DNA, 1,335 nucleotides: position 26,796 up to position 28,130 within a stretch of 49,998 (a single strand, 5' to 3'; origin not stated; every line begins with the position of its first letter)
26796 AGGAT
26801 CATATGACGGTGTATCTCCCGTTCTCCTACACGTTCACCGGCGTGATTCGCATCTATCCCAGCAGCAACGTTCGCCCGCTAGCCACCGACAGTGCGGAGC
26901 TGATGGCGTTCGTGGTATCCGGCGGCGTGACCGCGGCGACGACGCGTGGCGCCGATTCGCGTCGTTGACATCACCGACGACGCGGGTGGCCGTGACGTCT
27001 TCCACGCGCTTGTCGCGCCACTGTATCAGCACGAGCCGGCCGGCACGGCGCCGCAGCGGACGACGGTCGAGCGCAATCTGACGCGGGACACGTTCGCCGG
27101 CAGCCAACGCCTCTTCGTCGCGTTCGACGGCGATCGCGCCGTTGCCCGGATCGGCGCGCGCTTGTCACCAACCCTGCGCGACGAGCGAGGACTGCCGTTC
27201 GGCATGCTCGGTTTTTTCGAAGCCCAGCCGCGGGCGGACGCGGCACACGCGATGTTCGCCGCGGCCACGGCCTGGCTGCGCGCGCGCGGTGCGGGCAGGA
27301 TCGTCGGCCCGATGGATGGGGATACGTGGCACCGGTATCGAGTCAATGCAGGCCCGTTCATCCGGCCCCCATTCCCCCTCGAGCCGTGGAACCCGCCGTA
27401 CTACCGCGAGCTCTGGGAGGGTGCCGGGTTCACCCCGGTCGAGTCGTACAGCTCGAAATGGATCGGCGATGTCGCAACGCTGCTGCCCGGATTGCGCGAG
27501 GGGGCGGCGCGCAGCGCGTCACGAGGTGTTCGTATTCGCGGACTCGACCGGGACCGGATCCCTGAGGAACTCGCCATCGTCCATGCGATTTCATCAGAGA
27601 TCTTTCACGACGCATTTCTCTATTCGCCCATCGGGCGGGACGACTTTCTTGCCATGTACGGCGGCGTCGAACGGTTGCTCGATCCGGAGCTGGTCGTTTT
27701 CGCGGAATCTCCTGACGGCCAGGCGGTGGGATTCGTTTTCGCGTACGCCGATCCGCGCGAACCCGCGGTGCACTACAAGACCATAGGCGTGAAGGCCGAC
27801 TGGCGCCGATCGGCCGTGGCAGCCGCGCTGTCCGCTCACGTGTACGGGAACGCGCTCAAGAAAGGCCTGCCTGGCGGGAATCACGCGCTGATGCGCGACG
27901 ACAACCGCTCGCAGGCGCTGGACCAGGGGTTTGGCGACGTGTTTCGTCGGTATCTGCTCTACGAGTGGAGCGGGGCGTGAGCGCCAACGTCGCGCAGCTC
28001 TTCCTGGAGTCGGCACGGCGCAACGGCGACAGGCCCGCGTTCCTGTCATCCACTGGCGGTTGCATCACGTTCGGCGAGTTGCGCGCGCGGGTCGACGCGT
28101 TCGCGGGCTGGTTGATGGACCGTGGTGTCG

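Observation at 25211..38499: Two convergent, translationally coupled operons mixing isoprenoid, acyl-activating and head-group enzymes: candidate uncharacterised lipid or surface-metabolite pathway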

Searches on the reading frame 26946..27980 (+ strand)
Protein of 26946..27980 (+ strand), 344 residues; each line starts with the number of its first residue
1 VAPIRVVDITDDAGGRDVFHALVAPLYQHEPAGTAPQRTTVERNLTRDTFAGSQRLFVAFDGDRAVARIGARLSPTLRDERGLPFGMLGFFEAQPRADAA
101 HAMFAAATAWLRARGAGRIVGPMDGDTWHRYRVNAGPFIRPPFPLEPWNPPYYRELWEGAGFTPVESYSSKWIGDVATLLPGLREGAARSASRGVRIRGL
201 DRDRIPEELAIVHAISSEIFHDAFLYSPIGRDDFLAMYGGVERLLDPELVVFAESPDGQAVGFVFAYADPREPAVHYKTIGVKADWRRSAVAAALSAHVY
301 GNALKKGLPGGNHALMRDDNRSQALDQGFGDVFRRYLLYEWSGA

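Call 3: search_protein_families(library=pfam, proteins=[window:26946-27980:+], max_evalue=0.01)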
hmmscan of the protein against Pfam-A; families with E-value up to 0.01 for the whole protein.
window:26946-27980:+ (344 aa): 1 family
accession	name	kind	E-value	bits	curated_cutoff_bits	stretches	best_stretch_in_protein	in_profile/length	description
PF00583.31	Acetyltransf_1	-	0.00035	21.3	20.7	0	244-308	28-93/116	Acetyltransferase (GNAT) family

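Call 4: search_protein_families(library=ncbifam, proteins=[window:26946-27980:+], max_evalue=0.01)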
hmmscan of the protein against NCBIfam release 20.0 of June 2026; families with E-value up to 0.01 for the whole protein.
window:26946-27980:+ (344 aa): 0 families

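Call 20: search_solved_structures(query=window:26946-27980:+, max_evalue=1, show_alignments=1)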
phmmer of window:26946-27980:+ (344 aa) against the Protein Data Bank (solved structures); distinct sequences matched with E-value up to 1: 1.
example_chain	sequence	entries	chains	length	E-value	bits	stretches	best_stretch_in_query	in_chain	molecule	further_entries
3s6f_A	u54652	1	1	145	0.052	16.1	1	243-297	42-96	Hypothetical acetyltransferase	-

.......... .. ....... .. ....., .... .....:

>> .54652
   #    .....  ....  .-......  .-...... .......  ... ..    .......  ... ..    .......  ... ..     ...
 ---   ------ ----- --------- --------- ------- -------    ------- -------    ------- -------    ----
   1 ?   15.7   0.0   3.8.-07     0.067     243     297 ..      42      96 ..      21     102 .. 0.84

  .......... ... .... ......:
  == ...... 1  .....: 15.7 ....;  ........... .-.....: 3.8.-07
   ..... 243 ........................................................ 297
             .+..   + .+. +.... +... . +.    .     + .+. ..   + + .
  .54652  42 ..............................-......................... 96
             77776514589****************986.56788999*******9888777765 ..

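Call 37: find_homologous_proteins(query=window:26946-27980:+)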
Query window:26946-27980:+ (344 aa): 312 proteins with E <= 0.001 among 8000 candidates; the best 120 are listed.
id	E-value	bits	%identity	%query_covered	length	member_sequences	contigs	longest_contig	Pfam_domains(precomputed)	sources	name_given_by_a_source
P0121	3.1e-230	782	100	100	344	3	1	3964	-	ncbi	-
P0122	2.4e-178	611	76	100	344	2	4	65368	PF00583.32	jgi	-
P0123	1.2e-158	546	71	100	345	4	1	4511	-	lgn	-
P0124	1.3e-156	539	69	99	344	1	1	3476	PF00583.32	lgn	-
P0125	1.5e-156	539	68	100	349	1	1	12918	-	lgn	-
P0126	1.4e-154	533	68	99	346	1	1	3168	-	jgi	jgi:GNAT superfamily N-acetyltransferase/predicted N-acetyltransferase YhbS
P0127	1.5e-154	533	68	100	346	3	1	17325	-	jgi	jgi:predicted N-acetyltransferase YhbS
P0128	1.5e-153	529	69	98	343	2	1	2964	-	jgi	-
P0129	4.7e-151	521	70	99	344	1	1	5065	-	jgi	jgi:GNAT superfamily N-acetyltransferase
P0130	5.9e-151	521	69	100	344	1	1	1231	PF00583.32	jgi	jgi:GNAT superfamily N-acetyltransferase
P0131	1.9e-150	519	67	100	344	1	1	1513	PF00583.32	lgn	-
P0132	3.3e-150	518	70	99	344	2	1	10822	-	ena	-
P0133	4.4e-150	518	68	100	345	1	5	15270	PF00583.32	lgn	-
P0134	2.6e-149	515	67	100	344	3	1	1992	PF00583.32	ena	-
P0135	6.1e-148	511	68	99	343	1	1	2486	PF00583.32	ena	-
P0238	3.4e-78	282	42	94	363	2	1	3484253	-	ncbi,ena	-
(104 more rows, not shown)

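Call 39: find_encoding_contigs(protein=P0238, flank=10000, max_places=1)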
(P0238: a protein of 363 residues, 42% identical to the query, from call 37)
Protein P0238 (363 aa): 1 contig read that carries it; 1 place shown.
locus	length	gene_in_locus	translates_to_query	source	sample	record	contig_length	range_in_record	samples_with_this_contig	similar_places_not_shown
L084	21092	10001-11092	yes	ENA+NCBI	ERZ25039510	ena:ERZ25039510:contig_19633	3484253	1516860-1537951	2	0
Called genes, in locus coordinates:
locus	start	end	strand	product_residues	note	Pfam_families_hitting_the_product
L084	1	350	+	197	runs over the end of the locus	-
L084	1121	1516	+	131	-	PF01966:HD, PF13487:HD_5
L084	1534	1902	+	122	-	-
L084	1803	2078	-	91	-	-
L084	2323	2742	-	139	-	-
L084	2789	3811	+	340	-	PF01872:RibD_C (weak)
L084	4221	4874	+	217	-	PF00677:Lum_binding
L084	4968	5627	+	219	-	-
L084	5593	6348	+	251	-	-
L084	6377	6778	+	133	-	PF01212:Beta_elim_lyase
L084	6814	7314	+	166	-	PF01212:Beta_elim_lyase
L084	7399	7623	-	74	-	PF01042:Ribonuc_L-PSP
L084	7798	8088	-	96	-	PF00156:Pribosyltran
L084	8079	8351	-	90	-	PF00156:Pribosyltran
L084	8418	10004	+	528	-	-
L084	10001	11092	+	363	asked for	-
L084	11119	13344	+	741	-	PF01315:Ald_Xan_dh_C, PF02738:MoCoBD_1, PF20256:MoCoBD_2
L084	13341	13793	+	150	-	PF00111:Fer2, PF01799:Fer2_2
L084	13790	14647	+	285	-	PF00941:FAD_binding_5, PF03450:CO_deh_flav_C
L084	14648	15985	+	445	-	PF22484:DUF6986, PF01274:MS_TIM-barrel, PF03328:HpcH_HpaI (faint)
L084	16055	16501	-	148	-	-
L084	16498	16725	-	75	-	-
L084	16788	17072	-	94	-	PF02604:PhdYeFM_antitox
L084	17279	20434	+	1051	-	PF12770:CHAT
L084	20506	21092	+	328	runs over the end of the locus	-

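Call 46: predict_structure(alignment_id=A2)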
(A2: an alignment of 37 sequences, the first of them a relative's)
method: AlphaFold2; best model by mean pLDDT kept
length: 344 residues; sequences in the alignment: 37
mean_pLDDT: 93.2   pTM: 0.88
mean pLDDT of the five models: 93.2, 93.1, 93.0, 92.6, 92.3
residues with pLDDT >= 90: 272; 70-90: 68; 50-70: 4; < 50: 0
segments of 3 or more residues with pLDDT < 50: none
pLDDT, mean of each block of 10 residues (from residue 1): 91 97 96 91 90 96 97 93 96 98 98 97 80 89 85 97 95 97 97 98 94 93 85 84 90 98 94 92 94 97 98 91 90 95 83
secondary structure, 60 per line:
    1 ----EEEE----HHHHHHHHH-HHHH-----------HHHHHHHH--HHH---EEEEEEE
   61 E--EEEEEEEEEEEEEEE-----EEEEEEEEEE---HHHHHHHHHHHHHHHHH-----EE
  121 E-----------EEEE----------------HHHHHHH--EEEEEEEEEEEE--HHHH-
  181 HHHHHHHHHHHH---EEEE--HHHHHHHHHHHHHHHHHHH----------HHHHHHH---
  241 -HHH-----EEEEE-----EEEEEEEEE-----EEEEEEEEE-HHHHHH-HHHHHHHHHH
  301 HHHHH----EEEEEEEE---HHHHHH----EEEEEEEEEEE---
elements in order: E5-8 H13-21 H23-26 H38-45 E54-61 E64-78 E84-93 H97-113 E119-121 E133-136 H153-159 E162-173 H176-179 H181-192 E196-199 H202-220 H231-237 E250-254 E260-268 E274-282 H284-289 H291-305 E310-317 H321-326 E331-341

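Call 49: fold_search(model_id=the predicted structure, library=pdb)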
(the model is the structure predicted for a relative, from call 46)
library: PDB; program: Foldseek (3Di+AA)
matches with E <= 10: 1014; with E <= 0.001: 228
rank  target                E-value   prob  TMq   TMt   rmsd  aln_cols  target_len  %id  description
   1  4zm6_A                4.1e-14  1.00  0.57  0.27   7.0       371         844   14  A unique GCN5-related glucosamine N-acetyltransferase region exist in the fungal multi-domain GH3 beta-N-acetylglucosa (released 2015-12-09)
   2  7q3a_A                2.7e-13  1.00  0.64  0.64   5.1       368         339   16  Crystal structure of MAB_4324 a tandem repeat GNAT from Mycobacterium abscessus (released 2022-05-04)
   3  7q3a_B                4.7e-13  1.00  0.64  0.65   4.9       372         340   17  Crystal structure of MAB_4324 a tandem repeat GNAT from Mycobacterium abscessus (released 2022-05-04)
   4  9wqy                  3.1e-12  1.00  0.42  0.48   9.0       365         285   13  aminoacyl-tRNA-dependent peptide synthase, Sba18, complexed with streptothrisamine (released 2026-04-01)
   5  3tt2                  3.7e-12  1.00  0.51  0.55   7.0       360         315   16  Crystal Structure of GCN5-related N-Acetyltransferase from Sphaerobacter thermophilus (released 2011-10-05)
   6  2wpw_A                9.0e-12  1.00  0.56  0.58   7.7       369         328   13  Tandem GNAT protein from the clavulanic acid biosynthesis pathway (without AcCoA) (released 2009-12-29)
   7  2wpw_C                1.0e-11  1.00  0.55  0.58   7.5       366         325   13  Tandem GNAT protein from the clavulanic acid biosynthesis pathway (without AcCoA) (released 2009-12-29)
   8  9wqw                  2.3e-11  1.00  0.41  0.46   9.4       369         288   12  aminoacyl-tRNA-dependent peptide synthase, Sbb17 (released 2026-04-01)
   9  2wpx_A                2.9e-11  1.00  0.56  0.59   7.6       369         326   13  Tandem GNAT protein from the clavulanic acid biosynthesis pathway (with AcCoA) (released 2009-12-29)
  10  2wpw_B                3.1e-11  1.00  0.57  0.60   6.9       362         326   14  Tandem GNAT protein from the clavulanic acid biosynthesis pathway (without AcCoA) (released 2009-12-29)
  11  9wqx                  3.3e-11  1.00  0.40  0.45   9.4       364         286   13  aminoacyl-tRNA-dependent peptide synthase, Sbb17, complexed with streptothrisamine (released 2026-04-01)
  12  2c27                  3.5e-11  1.00  0.58  0.65   5.4       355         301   13  The Structure of Mycothiol Synthase in Complex with des- AcetylMycothiol and CoenzymeA. (released 2005-12-01)
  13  1ozp                  3.5e-11  1.00  0.56  0.65   6.5       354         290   15  Crystal Structure of Rv0819 from Mycobacterium tuberculosis MshD-Mycothiol Synthase Acetyl-Coenzyme A Complex. (released 2003-09-09)
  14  7wx7                  7.1e-11  1.00  0.46  0.52   7.3       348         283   10  complex of a legionella acetyltransferase VipF and COA/ACO (released 2023-02-22)
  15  5kf1_A                1.0e-10  1.00  0.57  0.62   6.8       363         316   12  X-ray structure of a glucosamine N-Acetyltransferase from Clostridium acetobutylicum, apo form, pH 5 (released 2016-07-06)
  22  5kf1_B                8.0e-10  1.00  0.54  0.59   7.7       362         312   12  X-ray structure of a glucosamine N-Acetyltransferase from Clostridium acetobutylicum, apo form, pH 5 (released 2016-07-06)
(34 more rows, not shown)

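Call 57: search_protein_families(library=pfam, proteins=[L084:8418-10004:+], max_evalue=1)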
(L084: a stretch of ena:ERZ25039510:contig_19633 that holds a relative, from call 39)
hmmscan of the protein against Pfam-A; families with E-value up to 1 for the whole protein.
L084:8418-10004:+ (528 aa): 9 families
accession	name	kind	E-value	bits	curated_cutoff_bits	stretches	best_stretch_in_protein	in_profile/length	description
PF10372.14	CdaS_N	-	0.01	16.4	27.2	0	70-97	12-39/69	Diadenylate cyclase CdaS, N-terminal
PF04513.17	Baculo_PEP_C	-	0.033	14.7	38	0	46-89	61-100/140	Baculovirus polyhedron envelope protein, PEP, C terminus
PF18949.5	DUF5693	-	0.033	13.1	29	1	177-316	95-217/609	Family of unknown function (DUF5693)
PF07739.18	TipAS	-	0.05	14.5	23.8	1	58-125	19-90/117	TipAS antibiotic-recognition domain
PF11965.13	DUF3479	-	0.06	13.9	27.4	1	258-328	14-81/159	Domain of unknown function (DUF3479)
PF14114.12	DUF4286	-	0.078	13.7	25.8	1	235-299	25-89/100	Domain of unknown function (DUF4286)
PF23991.1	DUF7310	-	0.17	12.8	40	0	186-210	44-68/83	Coiled-coil region of unknown function (DUF7310)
PF05549.16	Allexi_40kDa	-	0.18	11.7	26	0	48-96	92-140/271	Allexivirus 40kDa protein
PF18199.6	Dynein_C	-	0.29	10.8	25.7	0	29-144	31-145/309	Dynein heavy chain C-terminal domain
